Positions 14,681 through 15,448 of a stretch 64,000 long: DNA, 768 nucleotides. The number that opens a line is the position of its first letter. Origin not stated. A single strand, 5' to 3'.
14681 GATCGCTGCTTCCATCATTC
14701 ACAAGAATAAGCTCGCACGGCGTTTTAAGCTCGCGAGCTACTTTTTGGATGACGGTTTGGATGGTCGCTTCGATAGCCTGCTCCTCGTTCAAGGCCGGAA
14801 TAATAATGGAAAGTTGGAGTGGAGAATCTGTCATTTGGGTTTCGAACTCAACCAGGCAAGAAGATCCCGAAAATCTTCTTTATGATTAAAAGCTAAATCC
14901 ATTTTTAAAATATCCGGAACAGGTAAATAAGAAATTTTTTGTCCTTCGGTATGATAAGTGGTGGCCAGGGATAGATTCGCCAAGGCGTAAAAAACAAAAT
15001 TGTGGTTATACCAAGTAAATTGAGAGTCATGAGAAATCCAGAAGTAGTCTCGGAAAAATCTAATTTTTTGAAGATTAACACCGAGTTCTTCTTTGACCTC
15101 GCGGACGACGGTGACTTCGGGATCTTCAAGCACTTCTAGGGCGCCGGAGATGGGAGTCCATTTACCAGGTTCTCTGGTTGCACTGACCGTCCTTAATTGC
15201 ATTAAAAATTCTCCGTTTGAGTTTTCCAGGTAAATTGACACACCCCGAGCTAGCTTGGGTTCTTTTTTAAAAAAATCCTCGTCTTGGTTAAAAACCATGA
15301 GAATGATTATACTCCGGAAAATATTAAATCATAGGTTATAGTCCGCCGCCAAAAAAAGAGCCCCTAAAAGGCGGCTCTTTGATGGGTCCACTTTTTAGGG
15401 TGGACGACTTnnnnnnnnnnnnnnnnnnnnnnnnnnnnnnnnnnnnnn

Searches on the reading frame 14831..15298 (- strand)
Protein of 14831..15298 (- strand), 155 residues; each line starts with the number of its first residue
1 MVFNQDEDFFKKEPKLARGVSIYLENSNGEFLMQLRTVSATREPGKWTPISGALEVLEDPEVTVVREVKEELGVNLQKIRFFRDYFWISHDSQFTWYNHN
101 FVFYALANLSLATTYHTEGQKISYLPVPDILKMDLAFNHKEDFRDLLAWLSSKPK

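Call 3: search_protein_families(library=pfam, proteins=[window:14831-15298:-])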
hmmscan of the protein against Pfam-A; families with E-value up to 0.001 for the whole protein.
window:14831-15298:- (155 aa): 1 family
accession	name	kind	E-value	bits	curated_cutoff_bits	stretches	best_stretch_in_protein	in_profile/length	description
PF00293.34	NUDIX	-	3.3e-14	53.5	21.1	1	16-144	2-128/134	NUDIX domain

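Call 4: search_protein_families(library=ncbifam, proteins=[window:14831-15298:-])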
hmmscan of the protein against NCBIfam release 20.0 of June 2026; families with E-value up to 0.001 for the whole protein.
window:14831-15298:- (155 aa): 9 families
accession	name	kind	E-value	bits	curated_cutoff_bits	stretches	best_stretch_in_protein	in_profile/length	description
NF002995.0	PRK03759.1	equivalog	3.3e-07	30.1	127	1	12-83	30-102/185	isopentenyl-diphosphate Delta-isomerase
NF008044.0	PRK10776.1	equivalog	1.1e-06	28.5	148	1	24-128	11-108/130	8-oxo-dGTP diphosphatase MutT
NF041652.1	Nud_hyd_Dein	equivalog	2.9e-06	27.6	200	1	17-130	15-127/152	Nudix hydrolase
TIGR00586.1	mutt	equivalog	3.2e-06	27.2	97.9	1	20-138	9-119/129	8-oxo-dGTP diphosphatase MutT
NF001299.0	PRK00241.1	equivalog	3.5e-05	23.4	158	1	44-87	158-201/263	NAD(+) diphosphatase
TIGR02705.1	nudix_YtkD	equivalog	7.2e-05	22.4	154.4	1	52-137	52-134/156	RNA deprotection pyrophosphohydrolase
TIGR02150.1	IPP_isom_1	equivalog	9.9e-05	22.2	105.8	1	11-130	21-140/159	isopentenyl-diphosphate delta-isomerase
NF006961.0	PRK09438.1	equivalog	0.00012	21.5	103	1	40-99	27-84/151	dihydroneopterin triphosphate diphosphatase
NF006530.0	PRK08999.1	equivalog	0.00019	20.6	245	1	24-82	13-70/315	Nudix family hydrolase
